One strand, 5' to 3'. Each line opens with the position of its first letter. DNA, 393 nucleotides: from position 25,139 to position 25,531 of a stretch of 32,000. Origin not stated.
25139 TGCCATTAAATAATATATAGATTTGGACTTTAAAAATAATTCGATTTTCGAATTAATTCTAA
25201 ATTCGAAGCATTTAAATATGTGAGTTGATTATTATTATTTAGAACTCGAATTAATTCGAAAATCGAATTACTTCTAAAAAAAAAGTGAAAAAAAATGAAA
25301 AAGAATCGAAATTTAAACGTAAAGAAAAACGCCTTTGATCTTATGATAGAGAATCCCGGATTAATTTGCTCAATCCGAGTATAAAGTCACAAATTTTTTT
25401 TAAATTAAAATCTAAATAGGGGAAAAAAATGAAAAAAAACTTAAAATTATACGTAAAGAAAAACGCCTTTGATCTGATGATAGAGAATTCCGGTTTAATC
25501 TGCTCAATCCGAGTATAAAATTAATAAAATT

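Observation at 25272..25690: Triplicated 134-bp cassette encoding three paralogous 29-aa peptides that the ORF track cannot see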

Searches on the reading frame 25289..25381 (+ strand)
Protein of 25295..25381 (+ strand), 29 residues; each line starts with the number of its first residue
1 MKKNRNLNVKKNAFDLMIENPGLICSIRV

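Call 12: find_encoding_contigs(protein=P0005, flank=4000, max_places=6)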
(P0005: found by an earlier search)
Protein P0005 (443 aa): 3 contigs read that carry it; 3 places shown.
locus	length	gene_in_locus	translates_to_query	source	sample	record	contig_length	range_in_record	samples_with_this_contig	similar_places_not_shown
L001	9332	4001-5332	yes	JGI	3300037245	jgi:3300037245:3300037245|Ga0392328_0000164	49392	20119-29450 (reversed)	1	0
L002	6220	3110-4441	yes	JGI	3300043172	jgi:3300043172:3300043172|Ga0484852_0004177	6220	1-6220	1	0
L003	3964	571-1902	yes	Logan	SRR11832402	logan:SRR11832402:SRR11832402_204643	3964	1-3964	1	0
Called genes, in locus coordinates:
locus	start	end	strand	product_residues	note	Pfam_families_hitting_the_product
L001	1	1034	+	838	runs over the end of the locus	PF13414:TPR_11, PF23914:TPR_CcmH_CycH (weak), PF00515:TPR_1 (weak), PF13181:TPR_8 (weak), PF13432:TPR_16, PF07719:TPR_2 (weak), PF13424:TPR_12 (weak), PF13414:TPR_11 (weak), +9 more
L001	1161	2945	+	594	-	PF01364:Peptidase_C25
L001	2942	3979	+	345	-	PF08240:ADH_N, PF00107:ADH_zinc_N, PF13602:ADH_zinc_N_2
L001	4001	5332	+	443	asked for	PF03600:CitMHS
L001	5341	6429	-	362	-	PF00180:Iso_dh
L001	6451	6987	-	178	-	PF00694:Aconitase_C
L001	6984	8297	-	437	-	PF00330:Aconitase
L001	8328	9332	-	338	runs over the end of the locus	PF02826:2-Hacid_dh_C (weak), PF07991:KARI_N, PF01450:KARI_C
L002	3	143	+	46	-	?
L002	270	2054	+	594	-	PF01364:Peptidase_C25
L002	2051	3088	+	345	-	PF08240:ADH_N, PF00107:ADH_zinc_N, PF13602:ADH_zinc_N_2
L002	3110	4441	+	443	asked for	PF03600:CitMHS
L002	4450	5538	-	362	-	PF00180:Iso_dh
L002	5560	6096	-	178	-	PF00694:Aconitase_C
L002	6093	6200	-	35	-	-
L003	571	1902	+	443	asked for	PF03600:CitMHS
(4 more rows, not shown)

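Call 14: find_encoding_contigs(protein=P0008, flank=6000, max_places=6)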
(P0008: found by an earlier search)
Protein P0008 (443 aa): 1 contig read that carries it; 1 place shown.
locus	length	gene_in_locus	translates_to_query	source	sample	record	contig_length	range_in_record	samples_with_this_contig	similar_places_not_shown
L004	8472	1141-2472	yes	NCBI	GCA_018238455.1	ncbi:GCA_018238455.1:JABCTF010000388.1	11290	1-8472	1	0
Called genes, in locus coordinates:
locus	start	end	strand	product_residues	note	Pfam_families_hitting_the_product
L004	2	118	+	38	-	?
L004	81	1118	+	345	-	PF08240:ADH_N, PF00107:ADH_zinc_N, PF13602:ADH_zinc_N_2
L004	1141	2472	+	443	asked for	PF03600:CitMHS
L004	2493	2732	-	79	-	PF14076:DUF4258 (weak)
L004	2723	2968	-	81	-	PF10049:DUF2283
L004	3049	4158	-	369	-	PF00850:Hist_deacetyl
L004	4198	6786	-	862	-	PF04851:ResIII, PF00270:DEAD, PF00271:Helicase_C, PF21280:Helicase_dom4_arc, PF14520:HHH_5 (weak)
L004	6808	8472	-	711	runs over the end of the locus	PF14551:MCM_N, PF17207:MCM_OB, PF00493:MCM, PF07728:AAA_5, PF01078:Mg_chelatase (weak), PF17855:MCM_lid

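Call 15: find_encoding_contigs(protein=P0010, flank=6000, max_places=6)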
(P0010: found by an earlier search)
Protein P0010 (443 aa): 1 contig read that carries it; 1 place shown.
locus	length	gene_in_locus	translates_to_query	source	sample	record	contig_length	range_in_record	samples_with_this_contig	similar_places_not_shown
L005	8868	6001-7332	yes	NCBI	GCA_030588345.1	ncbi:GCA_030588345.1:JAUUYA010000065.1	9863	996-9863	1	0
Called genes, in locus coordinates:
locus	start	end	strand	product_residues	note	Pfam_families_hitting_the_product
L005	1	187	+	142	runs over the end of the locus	PF01850:PIN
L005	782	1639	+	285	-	PF23598:LRR_14, PF00560:LRR_1 (faint), PF12799:LRR_4 (faint), PF13855:LRR_8, PF23598:LRR_14, PF13855:LRR_8 (weak)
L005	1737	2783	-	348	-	-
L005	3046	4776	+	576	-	PF01364:Peptidase_C25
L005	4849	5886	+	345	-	PF08240:ADH_N, PF00107:ADH_zinc_N, PF13602:ADH_zinc_N_2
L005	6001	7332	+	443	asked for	PF03600:CitMHS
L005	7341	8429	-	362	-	PF00180:Iso_dh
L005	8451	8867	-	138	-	?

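Call 17: find_related_loci(query=A2, collection=genome_contigs, flank=6000)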
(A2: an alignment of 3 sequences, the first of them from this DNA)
Query A2 (29 aa) in genome_contigs; peptide patterns used: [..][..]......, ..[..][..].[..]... (x = any residue, [..] = any of these).
69 stretches matched a pattern, but none encodes a relative of the query by tblastn (E <= 1e-3).
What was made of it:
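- Tried and rejected: The first genome-collection scan found nothing (call 17).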

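Call 18: find_related_loci(query=A2, collection=metagenome_contigs, flank=6000)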
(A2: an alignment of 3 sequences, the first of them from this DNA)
Query A2 (29 aa) in metagenome_contigs; peptide patterns used: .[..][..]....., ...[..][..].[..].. (x = any residue, [..] = any of these).
274 stretches matched a pattern; 1 encode a relative of the query (tblastn E <= 1e-3); 1 distinct loci.
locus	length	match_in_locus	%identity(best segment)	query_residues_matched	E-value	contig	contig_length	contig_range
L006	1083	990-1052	86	9-29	2e-11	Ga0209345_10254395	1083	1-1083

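Call 26: search_protein_families(library=pfam, proteins=[window:25295-25381:+], max_evalue=10)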
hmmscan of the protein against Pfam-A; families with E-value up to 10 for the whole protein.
seq(29 aa): 0 families
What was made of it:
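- On 5' fragment of a larger (wHTH) gene: There is no Pfam hit (call 26).
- The peptides have no Pfam HTH match (call 26).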

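Call 32: find_homologous_proteins(query=P0001, max_evalue=0.001)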
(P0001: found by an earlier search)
Query P0001 (215 aa): 6 proteins with E <= 0.001 among 205 candidates.
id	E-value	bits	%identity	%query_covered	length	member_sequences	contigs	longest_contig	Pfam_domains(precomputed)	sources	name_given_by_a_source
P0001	3.5e-135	466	100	100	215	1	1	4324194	-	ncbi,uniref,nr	ncbi:hypothetical protein DSAG12_01978 [Promethearchaeum syntrophicum]|uniref:Uncharacterized protei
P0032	2.5e-75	271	61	100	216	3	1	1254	-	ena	-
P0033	8.6e-70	252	55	99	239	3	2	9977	-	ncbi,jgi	ncbi:MAG: hypothetical protein ACTSQ5_07200 [Promethearchaeota archaeon]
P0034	5.2e-63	230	52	99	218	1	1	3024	-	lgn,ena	-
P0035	1.1e-42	164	53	72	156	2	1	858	-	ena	-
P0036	1.2e-37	148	49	63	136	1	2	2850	-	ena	-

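Call 33: find_encoding_contigs(protein=P0033, flank=6000, max_places=4)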
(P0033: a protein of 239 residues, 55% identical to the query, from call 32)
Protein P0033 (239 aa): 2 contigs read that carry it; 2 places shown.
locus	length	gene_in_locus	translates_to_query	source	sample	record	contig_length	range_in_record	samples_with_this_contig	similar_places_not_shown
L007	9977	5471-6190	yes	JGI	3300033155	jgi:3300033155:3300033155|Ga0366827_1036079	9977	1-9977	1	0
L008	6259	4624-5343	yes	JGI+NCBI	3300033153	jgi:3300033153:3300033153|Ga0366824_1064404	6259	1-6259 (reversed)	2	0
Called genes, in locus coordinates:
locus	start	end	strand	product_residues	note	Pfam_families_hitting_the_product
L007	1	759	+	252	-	?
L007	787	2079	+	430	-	PF00330:Aconitase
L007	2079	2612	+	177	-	PF00694:Aconitase_C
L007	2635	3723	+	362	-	PF00180:Iso_dh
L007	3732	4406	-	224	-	PF03600:CitMHS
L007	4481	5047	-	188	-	PF03600:CitMHS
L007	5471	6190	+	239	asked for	-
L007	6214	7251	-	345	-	PF08240:ADH_N, PF00107:ADH_zinc_N, PF13602:ADH_zinc_N_2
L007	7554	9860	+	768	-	PF00930:DPPIV_N, PF00326:Peptidase_S9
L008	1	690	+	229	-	?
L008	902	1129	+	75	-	PF00330:Aconitase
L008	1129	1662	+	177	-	PF00694:Aconitase_C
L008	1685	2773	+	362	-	PF00180:Iso_dh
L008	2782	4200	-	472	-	PF03600:CitMHS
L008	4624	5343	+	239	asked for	-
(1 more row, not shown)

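Call 34: find_encoding_contigs(protein=P0034, flank=4000, max_places=4)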
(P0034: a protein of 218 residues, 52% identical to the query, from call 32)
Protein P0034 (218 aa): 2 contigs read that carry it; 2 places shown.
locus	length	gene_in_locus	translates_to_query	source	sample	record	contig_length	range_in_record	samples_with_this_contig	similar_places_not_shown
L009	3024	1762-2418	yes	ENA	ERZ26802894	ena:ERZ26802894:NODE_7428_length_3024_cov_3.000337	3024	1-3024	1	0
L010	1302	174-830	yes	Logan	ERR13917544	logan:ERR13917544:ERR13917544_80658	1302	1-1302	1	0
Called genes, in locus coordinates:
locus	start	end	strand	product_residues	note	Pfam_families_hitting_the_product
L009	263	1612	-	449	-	PF05977:MFS_3, PF13347:MFS_2 (faint), PF07690:MFS_1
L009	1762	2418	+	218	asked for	-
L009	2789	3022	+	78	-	?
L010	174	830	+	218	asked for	-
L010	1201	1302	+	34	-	?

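Call 35: find_encoding_contigs(protein=P0036, flank=4000, max_places=4)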
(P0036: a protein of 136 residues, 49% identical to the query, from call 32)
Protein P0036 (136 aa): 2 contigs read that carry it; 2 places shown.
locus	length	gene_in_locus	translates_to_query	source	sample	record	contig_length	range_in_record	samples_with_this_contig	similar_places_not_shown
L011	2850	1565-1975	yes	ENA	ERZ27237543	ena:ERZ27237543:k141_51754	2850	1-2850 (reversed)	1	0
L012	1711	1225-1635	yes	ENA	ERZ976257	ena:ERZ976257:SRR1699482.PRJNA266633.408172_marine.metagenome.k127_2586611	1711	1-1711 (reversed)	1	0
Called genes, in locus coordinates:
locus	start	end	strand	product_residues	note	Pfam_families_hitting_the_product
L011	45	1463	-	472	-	PF03600:CitMHS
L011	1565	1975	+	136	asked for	-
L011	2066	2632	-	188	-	PF02834:LigT_PEase (faint), PF13563:2_5_RNA_ligase2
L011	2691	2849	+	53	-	?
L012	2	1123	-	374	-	?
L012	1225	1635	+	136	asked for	-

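Call 36: find_encoding_contigs(protein=P0032, flank=4000, max_places=4)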
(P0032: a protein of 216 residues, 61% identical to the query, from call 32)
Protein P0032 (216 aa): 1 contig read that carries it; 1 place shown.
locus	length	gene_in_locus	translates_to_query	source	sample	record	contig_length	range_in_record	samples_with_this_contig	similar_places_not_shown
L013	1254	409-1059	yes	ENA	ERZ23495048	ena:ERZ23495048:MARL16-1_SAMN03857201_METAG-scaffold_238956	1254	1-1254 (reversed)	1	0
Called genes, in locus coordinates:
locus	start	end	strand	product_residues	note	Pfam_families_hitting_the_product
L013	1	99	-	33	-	?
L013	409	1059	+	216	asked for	-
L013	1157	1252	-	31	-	?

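Call 54: search_protein_families(library=pfam, proteins=[L006:245-721:+], max_evalue=0.01)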
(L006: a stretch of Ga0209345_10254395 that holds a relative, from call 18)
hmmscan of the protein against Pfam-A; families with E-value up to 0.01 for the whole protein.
L006:245-721:+ (158 aa): 2 families
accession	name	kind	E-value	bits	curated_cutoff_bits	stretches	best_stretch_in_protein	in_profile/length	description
PF04191.18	PEMT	-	1.7e-08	35.3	25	1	46-137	10-104/105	Phospholipid methyltransferase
PF04140.19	ICMT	-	4.3e-07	30.7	24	1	66-132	26-94/95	Isoprenylcysteine carboxyl methyltransferase (ICMT) family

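Call 62: search_protein_representatives(alignment_id=A5)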
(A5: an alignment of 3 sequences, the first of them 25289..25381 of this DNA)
Query: 3 sequences, 31 profile positions. Proteins with E-value up to 0.001 (for the whole library): 2; up to 1e-10: 2; up to 1e-30: 0. The best 2 are listed.
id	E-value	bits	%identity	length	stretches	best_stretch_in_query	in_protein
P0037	9.8e-17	76.3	-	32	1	1-31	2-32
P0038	2.0e-15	72.1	-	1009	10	16-31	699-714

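Call 63: predict_structure(alignment_id=A6)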
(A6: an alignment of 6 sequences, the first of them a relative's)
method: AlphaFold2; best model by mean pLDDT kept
length: 215 residues; sequences in the alignment: 6
mean_pLDDT: 52.0   pTM: 0.52
mean pLDDT of the five models: 52.0, 51.2, 50.2, 48.7, 44.1
residues with pLDDT >= 90: 0; 70-90: 38; 50-70: 79; < 50: 98
segments of 3 or more residues with pLDDT < 50: 1-3, 115-129, 140-215
pLDDT, mean of each block of 10 residues (from residue 1): 50 65 61 71 81 84 64 71 51 61 59 45 45 53 37 31 44 43 29 27 30 28
secondary structure, 60 per line:
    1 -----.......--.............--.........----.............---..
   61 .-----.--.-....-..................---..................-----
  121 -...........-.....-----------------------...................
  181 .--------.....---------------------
elements in order: H6-12 H15-27 H32-38 H43-55 E59-61 E72-75 H77-94 H98-115 H122-132 H134-138 H162-181 H190-194

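Call 65: find_encoding_contigs(protein=P0037, flank=6000, max_places=8)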
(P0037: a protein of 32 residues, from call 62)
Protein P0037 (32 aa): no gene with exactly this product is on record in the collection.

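Call 67: list_cluster_members(proteins=[P0037, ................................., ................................, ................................, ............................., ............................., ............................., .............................])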
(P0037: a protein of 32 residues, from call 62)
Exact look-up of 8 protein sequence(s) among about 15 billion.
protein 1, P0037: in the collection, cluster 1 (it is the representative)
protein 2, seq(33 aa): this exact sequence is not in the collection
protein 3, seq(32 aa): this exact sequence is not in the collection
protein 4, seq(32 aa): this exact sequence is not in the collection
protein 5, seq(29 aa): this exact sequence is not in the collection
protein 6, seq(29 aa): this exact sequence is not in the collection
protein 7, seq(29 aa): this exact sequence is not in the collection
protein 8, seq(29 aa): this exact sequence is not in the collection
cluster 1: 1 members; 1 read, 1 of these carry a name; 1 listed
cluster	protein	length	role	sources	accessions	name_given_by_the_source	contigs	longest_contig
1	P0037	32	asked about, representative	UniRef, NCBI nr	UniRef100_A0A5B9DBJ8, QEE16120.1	Uncharacterized protein n=1 Tax=Promethearchaeum syntrophicum TaxID=2594042 ... | hypothetical protein DSAG12_01949 [Candidatus Prometheoarchaeum syntrophicum]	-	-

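Call 69: fold_search(model_id=the predicted structure, library=pdb)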
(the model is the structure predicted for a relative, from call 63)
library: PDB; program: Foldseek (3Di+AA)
matches with E <= 10: 1265; with E <= 0.001: 0
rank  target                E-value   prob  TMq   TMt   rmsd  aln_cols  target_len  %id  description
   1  1uly                  3.1e-03  0.99  0.29  0.32  16.4       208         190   16  Crystal structure analysis of the ArsR homologue DNA-binding protein from P. horikoshii OT3 (released 2004-10-19)
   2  7el3_B                7.8e-03  1.00  0.31  0.48   6.9        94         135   23  Crystal structure of HpaR-DNA complex from Acinetobacter baumannii (released 2022-01-19)
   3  5k5q_B                1.1e-02  1.00  0.29  0.64   3.8        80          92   19  Structure of AspA-DNA complex: novel centromere bindng protein-centromere complex (released 2016-06-01)
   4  2fxa_B                1.2e-02  1.00  0.33  0.38  12.6       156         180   16  Structure of the Protease Production Regulatory Protein hpr from Bacillus subtilis. (released 2006-03-14)
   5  8zde_F                1.2e-02  1.00  0.30  0.45   7.7       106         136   17  Crystal structure of HsmR with DNA bound (released 2025-11-05)
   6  4rs8_A                1.4e-02  1.00  0.30  0.71   3.7        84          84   20  Apo structure of novel pNOB8 plasmid centromere binding protein (released 2015-09-16)
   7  4rs8_B                1.5e-02  1.00  0.30  0.73   3.6        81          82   17  Apo structure of novel pNOB8 plasmid centromere binding protein (released 2015-09-16)
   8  7el3_A                1.6e-02  1.00  0.30  0.45   6.8        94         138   22  Crystal structure of HpaR-DNA complex from Acinetobacter baumannii (released 2022-01-19)
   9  5jls                  1.7e-02  1.00  0.26  0.40   8.3        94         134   19  Crystal Structure of Adhesin competence repressor (AdcR) from Streptococcus pyogenes (C-terminally His tagged) (released 2017-05-03)
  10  5k5q_A                1.8e-02  1.00  0.30  0.66   3.6        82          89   18  Structure of AspA-DNA complex: novel centromere bindng protein-centromere complex (released 2016-06-01)
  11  4g6q_A                1.9e-02  0.99  0.40  0.46  12.7       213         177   16  The crystal structure of a functionally unknown protein Kfla_6221 from Kribbella flavida DSM 17836 (released 2012-09-19)
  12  4g6q_B                1.9e-02  0.99  0.37  0.45  12.4       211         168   16  The crystal structure of a functionally unknown protein Kfla_6221 from Kribbella flavida DSM 17836 (released 2012-09-19)
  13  3g3z_A                2.1e-02  1.00  0.27  0.40   9.8       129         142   16  The structure of NMB1585, a MarR family regulator from Neisseria meningitidis (released 2009-04-14)
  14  7l1i                  2.4e-02  1.00  0.32  0.40   7.7       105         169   18  Crystal structure of the MarR family transcriptional regulator from Acineotobacter baumannii bound to Indole 3 acetic ac (released 2022-02-09)
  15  2cwe                  2.4e-02  0.98  0.29  0.33  16.0       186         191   17  Crystal structure of hypothetical transcriptional regulator protein, PH1932 from Pyrococcus horikoshii OT3 (released 2005-12-20)
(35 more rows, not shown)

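Call 77: search_protein_families(library=ncbifam, proteins=[window:25295-25381:+], max_evalue=10)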
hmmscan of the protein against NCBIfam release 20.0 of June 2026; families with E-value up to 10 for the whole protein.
seq(29 aa): 0 families

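Call 78: search_protein_families(library=padloc, proteins=[window:25295-25381:+], max_evalue=1)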
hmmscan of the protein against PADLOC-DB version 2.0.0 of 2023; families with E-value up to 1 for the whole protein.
seq(29 aa): 1 family
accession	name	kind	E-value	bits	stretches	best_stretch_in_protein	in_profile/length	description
PDLC03030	MTase_I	-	0.027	10.9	1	3-27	443-467/670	Type I methyltransferase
